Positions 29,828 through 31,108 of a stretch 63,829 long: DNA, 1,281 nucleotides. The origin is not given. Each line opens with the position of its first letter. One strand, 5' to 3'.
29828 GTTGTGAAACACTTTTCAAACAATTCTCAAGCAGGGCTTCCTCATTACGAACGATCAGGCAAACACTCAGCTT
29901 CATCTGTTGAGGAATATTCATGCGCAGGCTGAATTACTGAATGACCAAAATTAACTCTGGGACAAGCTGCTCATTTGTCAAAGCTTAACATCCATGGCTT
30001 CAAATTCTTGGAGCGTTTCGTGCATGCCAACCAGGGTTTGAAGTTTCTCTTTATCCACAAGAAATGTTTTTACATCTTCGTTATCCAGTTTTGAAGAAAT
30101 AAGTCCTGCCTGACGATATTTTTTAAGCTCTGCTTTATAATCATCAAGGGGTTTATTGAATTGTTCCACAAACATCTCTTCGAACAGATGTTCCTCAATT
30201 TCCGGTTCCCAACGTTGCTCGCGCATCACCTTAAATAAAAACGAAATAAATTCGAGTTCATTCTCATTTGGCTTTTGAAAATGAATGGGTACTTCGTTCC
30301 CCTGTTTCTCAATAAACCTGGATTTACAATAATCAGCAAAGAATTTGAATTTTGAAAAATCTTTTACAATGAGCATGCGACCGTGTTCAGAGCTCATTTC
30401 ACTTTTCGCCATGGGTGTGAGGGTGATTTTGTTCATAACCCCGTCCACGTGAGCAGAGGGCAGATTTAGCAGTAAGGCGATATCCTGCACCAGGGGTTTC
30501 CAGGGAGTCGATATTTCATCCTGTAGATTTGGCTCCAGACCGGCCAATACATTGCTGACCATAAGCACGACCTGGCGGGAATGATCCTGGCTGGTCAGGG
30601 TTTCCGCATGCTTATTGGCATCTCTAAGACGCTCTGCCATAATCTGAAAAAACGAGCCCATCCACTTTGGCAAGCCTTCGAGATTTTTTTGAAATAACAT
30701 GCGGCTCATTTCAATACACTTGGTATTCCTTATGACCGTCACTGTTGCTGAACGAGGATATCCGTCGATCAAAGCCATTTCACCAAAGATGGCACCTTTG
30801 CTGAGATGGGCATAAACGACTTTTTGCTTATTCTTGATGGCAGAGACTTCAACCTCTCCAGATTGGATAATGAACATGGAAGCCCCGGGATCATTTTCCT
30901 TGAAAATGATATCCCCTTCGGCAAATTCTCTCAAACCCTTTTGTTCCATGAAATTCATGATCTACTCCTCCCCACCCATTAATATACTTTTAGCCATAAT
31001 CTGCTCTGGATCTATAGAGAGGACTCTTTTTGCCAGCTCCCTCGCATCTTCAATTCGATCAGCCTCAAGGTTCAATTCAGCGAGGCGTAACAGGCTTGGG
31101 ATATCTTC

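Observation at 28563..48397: About 20 kb, 15-gene single-strand glycan operon with no export or lipid-priming genes, next to chemotaxis genes and flagellin: candidate undescribed protein (flagellin) glycosylation system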

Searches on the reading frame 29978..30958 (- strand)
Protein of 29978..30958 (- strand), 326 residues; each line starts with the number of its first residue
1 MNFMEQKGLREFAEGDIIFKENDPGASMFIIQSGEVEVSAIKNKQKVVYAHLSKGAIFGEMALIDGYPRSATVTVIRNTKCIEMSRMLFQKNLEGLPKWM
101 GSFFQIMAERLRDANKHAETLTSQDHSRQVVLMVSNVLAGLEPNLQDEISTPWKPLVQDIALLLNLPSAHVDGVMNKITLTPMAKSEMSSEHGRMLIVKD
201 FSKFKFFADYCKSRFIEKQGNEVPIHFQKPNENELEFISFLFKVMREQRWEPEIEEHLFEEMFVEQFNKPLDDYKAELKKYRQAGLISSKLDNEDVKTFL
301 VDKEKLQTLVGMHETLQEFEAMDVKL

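Call 3: search_protein_families(library=pfam, proteins=[window:29978-30958:-])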
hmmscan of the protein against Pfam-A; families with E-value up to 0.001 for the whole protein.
window:29978-30958:- (326 aa): 1 family
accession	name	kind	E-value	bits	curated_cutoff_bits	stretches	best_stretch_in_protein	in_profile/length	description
PF00027.35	cNMP_binding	-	2e-21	76.2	27.5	1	10-91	2-84/89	Cyclic nucleotide-binding domain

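Call 10: search_protein_families(library=ncbifam, proteins=[window:29978-30958:-], max_evalue=0.00001)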
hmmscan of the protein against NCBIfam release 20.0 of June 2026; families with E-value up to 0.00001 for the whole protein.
window:29978-30958:- (326 aa): 3 families
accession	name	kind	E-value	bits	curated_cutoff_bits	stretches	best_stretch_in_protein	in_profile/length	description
NF058543.1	ActPatMycb56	equivalog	2.4e-11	43.1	460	1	13-111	25-122/317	acetyltransferase Pat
NF008732.0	PRK11753.1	equivalog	4e-10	39.5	266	1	3-134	19-152/214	cAMP-activated global transcriptional regulator CRP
TIGR03896.1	cyc_nuc_ocin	subfamily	3.8e-09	36.4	161.05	1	10-131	164-284/317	bacteriocin-type transport-associated protein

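Call 76: search_solved_structures(query=window:29981-30958:-, max_evalue=1)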
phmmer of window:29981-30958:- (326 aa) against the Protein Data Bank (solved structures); distinct sequences matched with E-value up to 1: 174 (the best 60 are shown).
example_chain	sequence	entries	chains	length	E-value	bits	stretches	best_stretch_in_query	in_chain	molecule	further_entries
5dyk_A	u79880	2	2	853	4.3e-24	88.6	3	11-95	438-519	CGMP-dependent protein kinase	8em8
5ezr_A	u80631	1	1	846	7.9e-23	84.5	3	10-113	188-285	cGMP-dependent protein kinase, putative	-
4rz7_A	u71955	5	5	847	7.9e-23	84.5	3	10-113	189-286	cGMP-dependent protein kinase, putative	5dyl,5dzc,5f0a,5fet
9p74_A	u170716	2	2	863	8.5e-23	84.4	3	10-113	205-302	cGMP-dependent protein kinase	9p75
5jr7_B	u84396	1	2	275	3e-15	59.6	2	11-93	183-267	cAMP-dependent protein kinase type I-alpha regulatory subunit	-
1ne4_A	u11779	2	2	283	3.1e-15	59.5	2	11-93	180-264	cAMP-dependent protein kinase type I-alpha regulatory chain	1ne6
1rgs_A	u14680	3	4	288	3.3e-15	59.5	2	11-93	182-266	CAMP DEPENDENT PROTEIN KINASE | cAMP-dependent protein kinase type I-alpha regulatory chain | cAMP-dependent protein kinase type I-alpha regulatory subunit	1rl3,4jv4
3of1_A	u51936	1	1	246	3.6e-15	59.4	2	12-93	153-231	cAMP-dependent protein kinase regulatory subunit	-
4mx3_A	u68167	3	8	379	8.1e-15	58.2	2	11-93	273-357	cAMP-dependent protein kinase type I-alpha regulatory subunit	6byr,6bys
6no7_B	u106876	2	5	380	8.2e-15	58.2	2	11-93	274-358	cAMP-dependent protein kinase type I-alpha regulatory subunit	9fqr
4x6r_B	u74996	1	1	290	8.9e-15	58.1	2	12-95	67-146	cAMP-dependent protein kinase type I-alpha regulatory subunit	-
2qcs_B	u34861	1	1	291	9e-15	58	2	12-95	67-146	cAMP-dependent protein kinase type I-alpha regulatory subunit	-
9edc_B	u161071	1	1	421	1.1e-14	57.7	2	11-93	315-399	cAMP-dependent protein kinase type I-alpha regulatory subunit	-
5kbf_A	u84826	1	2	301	1.7e-14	57.1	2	10-93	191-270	CAMP-dependent protein kinase regulatory subunit, putative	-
7lz4_A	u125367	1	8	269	1.8e-14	57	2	11-93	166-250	cAMP-dependent protein kinase type I-alpha regulatory subunit, N-terminally processed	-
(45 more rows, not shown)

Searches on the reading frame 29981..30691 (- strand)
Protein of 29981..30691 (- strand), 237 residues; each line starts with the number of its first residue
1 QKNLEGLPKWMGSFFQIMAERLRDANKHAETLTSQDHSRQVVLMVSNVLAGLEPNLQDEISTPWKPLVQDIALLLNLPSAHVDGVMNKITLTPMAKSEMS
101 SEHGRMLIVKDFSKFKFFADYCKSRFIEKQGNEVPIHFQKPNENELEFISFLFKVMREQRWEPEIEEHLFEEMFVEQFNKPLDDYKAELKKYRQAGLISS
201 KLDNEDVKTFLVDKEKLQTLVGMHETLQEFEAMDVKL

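Call 37: search_protein_families(library=pfam, proteins=[window:29981-30691:-], max_evalue=0.1)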
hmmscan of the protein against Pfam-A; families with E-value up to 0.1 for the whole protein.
window:29981-30691:- (237 aa): 0 families
